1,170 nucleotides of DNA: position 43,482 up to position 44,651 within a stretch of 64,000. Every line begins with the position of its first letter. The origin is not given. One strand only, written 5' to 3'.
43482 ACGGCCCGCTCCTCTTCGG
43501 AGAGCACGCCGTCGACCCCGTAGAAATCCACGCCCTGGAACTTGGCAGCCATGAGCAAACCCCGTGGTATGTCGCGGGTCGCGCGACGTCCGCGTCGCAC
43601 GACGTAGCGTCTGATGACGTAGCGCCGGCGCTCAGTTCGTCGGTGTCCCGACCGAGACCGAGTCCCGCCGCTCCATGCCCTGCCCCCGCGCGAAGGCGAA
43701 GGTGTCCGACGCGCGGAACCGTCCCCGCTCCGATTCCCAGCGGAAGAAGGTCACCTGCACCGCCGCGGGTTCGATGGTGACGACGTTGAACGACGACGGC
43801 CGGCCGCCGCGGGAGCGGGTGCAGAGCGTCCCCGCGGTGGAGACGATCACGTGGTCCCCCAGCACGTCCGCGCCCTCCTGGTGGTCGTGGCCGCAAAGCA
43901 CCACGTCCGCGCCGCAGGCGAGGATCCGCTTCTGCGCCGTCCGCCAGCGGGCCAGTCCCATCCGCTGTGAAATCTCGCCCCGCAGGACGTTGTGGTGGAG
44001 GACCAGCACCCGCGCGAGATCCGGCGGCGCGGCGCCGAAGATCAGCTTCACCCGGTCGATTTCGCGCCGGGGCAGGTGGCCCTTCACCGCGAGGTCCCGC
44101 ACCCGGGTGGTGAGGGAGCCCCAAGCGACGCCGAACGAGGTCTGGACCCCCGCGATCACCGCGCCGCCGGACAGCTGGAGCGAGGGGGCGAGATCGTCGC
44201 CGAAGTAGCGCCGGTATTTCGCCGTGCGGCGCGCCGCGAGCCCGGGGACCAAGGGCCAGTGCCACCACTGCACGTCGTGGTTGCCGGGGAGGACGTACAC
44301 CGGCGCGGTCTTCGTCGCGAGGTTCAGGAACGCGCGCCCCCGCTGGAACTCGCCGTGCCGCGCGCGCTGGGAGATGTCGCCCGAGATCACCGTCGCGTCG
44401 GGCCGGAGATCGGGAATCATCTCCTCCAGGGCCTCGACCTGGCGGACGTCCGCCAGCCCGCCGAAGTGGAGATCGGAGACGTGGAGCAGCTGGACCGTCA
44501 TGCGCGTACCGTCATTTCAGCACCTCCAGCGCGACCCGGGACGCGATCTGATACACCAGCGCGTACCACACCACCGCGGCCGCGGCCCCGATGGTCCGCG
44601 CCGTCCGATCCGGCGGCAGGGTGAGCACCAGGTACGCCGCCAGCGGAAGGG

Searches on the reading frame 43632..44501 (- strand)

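Call 49: search_protein_families(library=pfam, proteins=[window:43632-44501:-], max_evalue=0.0001)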
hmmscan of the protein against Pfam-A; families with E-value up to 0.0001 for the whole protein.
window:43632-44501:- (289 aa): 2 families
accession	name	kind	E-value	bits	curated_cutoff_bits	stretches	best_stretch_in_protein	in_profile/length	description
PF00149.33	Metallophos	-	1.9e-15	58.2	21.5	1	5-208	3-190/191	Calcineurin-like phosphoesterase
PF12850.12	Metallophos_2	-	4e-10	40.3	27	1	4-244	2-152/154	Calcineurin-like phosphoesterase superfamily domain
